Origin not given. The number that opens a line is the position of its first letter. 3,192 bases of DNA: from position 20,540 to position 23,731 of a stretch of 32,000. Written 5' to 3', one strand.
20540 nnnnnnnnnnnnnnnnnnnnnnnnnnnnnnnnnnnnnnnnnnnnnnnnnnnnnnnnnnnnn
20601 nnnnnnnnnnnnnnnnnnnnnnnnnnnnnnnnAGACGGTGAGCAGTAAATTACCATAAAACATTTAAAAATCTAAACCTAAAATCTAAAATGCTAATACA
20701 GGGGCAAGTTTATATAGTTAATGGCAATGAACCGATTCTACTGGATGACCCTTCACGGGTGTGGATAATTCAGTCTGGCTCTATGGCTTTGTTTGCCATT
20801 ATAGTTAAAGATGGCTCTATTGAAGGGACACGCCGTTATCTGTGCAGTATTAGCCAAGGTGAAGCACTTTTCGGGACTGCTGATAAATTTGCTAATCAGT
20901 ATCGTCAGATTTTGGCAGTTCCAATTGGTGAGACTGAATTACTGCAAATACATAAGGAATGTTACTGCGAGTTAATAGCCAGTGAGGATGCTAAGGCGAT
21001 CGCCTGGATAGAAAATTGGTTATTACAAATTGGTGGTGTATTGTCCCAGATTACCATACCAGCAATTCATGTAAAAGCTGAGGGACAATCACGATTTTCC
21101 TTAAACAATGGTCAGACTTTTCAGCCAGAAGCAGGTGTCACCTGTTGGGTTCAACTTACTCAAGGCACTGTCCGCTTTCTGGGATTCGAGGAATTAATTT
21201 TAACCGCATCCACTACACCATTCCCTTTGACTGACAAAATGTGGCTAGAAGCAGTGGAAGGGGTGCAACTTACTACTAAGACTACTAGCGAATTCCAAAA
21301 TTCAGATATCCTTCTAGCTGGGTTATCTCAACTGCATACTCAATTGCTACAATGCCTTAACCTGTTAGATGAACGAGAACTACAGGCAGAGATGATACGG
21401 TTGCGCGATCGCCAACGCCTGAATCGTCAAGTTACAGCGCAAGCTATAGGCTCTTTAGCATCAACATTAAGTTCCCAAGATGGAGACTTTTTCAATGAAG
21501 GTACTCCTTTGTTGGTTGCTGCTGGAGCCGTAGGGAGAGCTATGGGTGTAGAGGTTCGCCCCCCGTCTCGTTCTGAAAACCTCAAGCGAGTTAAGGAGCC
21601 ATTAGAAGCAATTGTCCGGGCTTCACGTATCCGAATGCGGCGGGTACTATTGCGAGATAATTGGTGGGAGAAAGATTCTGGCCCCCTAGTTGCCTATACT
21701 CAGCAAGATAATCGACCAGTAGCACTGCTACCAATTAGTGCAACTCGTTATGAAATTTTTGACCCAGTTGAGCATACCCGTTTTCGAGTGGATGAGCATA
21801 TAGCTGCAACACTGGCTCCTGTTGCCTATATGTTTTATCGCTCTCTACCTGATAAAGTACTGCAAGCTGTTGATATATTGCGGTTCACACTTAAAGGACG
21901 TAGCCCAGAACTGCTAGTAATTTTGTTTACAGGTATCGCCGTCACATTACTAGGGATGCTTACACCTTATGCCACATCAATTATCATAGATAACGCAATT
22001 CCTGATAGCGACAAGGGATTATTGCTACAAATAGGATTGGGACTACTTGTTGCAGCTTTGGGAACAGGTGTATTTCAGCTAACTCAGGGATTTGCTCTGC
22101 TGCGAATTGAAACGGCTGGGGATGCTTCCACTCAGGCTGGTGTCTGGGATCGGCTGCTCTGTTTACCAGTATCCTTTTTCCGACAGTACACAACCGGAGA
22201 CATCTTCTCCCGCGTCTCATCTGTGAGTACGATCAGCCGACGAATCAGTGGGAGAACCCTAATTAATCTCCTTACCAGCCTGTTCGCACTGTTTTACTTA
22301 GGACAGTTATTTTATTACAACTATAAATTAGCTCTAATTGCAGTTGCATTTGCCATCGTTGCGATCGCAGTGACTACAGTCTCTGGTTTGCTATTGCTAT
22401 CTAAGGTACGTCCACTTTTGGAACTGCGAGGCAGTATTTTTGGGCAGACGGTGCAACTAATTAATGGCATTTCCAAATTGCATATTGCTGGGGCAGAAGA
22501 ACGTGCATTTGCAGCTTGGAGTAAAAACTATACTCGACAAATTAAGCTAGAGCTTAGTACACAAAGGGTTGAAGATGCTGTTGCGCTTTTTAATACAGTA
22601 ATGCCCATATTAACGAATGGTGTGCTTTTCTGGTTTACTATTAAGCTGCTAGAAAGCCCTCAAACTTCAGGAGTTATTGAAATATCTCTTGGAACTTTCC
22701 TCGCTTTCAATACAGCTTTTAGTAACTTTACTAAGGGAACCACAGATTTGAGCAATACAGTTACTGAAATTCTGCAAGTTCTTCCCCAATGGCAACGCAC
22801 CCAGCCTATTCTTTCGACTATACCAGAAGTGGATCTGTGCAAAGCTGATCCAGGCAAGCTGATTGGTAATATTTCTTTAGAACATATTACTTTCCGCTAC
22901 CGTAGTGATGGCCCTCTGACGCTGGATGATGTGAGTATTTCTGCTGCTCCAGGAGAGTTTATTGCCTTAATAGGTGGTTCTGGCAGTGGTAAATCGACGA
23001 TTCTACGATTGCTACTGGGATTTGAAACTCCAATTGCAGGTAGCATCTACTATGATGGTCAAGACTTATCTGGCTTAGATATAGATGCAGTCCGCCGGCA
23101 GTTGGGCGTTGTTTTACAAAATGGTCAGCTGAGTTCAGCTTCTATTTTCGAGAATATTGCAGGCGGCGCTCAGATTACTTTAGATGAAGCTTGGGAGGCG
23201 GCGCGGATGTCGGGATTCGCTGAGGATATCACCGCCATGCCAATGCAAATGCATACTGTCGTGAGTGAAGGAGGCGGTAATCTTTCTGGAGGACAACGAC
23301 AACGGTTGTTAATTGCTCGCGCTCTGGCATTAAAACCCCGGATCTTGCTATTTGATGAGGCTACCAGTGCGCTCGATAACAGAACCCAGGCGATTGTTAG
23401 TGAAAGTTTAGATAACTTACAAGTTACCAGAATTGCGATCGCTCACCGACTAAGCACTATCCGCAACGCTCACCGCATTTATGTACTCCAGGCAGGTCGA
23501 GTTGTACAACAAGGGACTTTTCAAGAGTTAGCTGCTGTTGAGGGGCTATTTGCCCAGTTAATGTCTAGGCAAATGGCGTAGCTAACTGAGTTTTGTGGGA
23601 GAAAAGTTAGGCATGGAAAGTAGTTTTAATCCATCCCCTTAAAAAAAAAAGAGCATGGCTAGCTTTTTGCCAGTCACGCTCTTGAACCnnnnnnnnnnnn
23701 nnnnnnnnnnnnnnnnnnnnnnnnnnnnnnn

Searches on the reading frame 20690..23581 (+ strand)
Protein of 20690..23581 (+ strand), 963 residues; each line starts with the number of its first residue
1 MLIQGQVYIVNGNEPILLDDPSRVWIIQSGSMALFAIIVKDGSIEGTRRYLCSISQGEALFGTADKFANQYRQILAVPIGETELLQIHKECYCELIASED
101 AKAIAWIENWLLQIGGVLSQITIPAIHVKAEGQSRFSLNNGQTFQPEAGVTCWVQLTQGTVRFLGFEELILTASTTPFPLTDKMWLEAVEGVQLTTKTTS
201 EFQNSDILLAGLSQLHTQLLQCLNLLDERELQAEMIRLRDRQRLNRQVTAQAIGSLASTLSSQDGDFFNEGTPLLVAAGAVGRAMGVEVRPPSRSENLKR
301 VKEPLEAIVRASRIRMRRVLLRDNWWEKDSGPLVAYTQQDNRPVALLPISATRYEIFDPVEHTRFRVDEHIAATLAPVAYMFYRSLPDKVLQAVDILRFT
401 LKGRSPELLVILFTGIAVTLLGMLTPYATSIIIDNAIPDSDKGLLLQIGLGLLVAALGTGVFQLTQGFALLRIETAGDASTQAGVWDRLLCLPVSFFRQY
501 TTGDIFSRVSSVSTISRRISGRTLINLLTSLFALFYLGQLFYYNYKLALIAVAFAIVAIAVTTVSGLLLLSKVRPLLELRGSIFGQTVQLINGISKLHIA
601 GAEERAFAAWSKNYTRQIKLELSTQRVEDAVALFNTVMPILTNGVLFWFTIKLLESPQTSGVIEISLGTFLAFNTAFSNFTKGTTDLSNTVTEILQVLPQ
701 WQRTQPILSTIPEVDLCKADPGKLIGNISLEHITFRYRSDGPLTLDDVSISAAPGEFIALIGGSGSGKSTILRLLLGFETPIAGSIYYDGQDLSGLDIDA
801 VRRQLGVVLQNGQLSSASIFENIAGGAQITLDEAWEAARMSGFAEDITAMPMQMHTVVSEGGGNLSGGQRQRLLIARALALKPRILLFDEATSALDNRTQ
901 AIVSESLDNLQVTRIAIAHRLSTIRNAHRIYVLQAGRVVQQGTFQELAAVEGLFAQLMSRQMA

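Call 4: search_protein_families(library=pfam, proteins=[window:20690-23581:+], max_evalue=0.01)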
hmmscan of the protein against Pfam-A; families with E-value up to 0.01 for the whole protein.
window:20690-23581:+ (963 aa): 5 families
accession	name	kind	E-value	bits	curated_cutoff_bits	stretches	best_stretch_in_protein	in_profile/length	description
PF00005.33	ABC_tran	-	3.7e-32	112.2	25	1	745-893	1-137/137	ABC transporter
PF00664.28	ABC_membrane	-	3.8e-17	63.3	28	1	408-678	1-268/274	ABC transporter transmembrane region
PF02463.25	SMC_N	-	1.2e-05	25.3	40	1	832-933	135-211/220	RecF/RecN/SMC N terminal domain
PF13401.12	AAA_22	-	0.0023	18.7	27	1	756-893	6-95/130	AAA domain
PF13555.12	AAA_29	-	0.0085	16.3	27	0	746-772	13-39/61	P-loop containing region of AAA domain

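Call 5: search_protein_families(library=ncbifam, proteins=[window:20690-23581:+], max_evalue=0.1)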
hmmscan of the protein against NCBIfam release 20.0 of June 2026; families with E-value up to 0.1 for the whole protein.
window:20690-23581:+ (963 aa): 189 families (the best 25 are shown)
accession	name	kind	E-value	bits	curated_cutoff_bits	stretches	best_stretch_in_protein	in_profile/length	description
TIGR03797.1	NHLM_micro_ABC2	equivalog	0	1055.6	709.4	1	271-962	1-686/686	NHLP bacteriocin export ABC transporter permease/ATPase subunit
TIGR03796.1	NHLM_micro_ABC1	equivalog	1.5e-105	353.9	853.3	1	394-958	142-709/710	NHLP family bacteriocin export ABC transporter peptidase/permease/ATPase subunit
TIGR01846.1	type_I_sec_HlyB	subfamily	2.1e-93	313.9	725.55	1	343-962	73-693/694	type I secretion system permease/ATPase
TIGR02203.1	MsbA_lipidA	equivalog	3.6e-83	280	602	1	431-961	39-569/572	lipid A export permease/ATP-binding protein MsbA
TIGR02204.1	MsbA_rel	hypoth_equivalog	3.2e-72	244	780.4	1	408-961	23-575/576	ABC transporter, permease/ATP-binding protein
NF045513.1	HepA_fam_ABC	equivalog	2e-69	234.6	725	1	482-956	131-604/610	heterocyst formation ABC transporter subunit HepA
NF008381.0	PRK11176.1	equivalog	7.9e-69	232.5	867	1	432-962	51-580/582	lipid A ABC transporter ATP-binding protein/permease MsbA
TIGR01193.1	bacteriocin_ABC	subfamily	8.8e-68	229.4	523.85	1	408-959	158-707/708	peptide cleavage/export ABC transporter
TIGR00958.1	3a01208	subfamily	4.7e-67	226.8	874.6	1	407-957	162-710/711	antigen peptide transporter 2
NF052233.1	CphA_assoc_ABC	equivalog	1.5e-64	218.7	880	1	415-962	193-744/766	cyanophycin metabolism-associated ABC transporter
TIGR03375.1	type_I_sec_LssB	subfamily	2.8e-64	217.6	693.1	1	401-946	144-687/696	type I secretion system permease/ATPase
NF010178.0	PRK13657.1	equivalog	6.8e-63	213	733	1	478-961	88-570/588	glucan ABC transporter ATP-binding protein/ permease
NF008056.1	PRK10790.1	equivalog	1.6e-53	182.1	746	1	422-962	39-576/584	SmdB family multidrug efflux ABC transporter permease/ATP-binding protein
TIGR02868.1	CydC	equivalog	1.7e-48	165.5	329.05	1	483-908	90-515/530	thiol reductant ABC exporter subunit CydC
TIGR01842.1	type_I_sec_PrtD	subfamily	3.4e-48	164.5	510.15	1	409-947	9-540/544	type I secretion system permease/ATPase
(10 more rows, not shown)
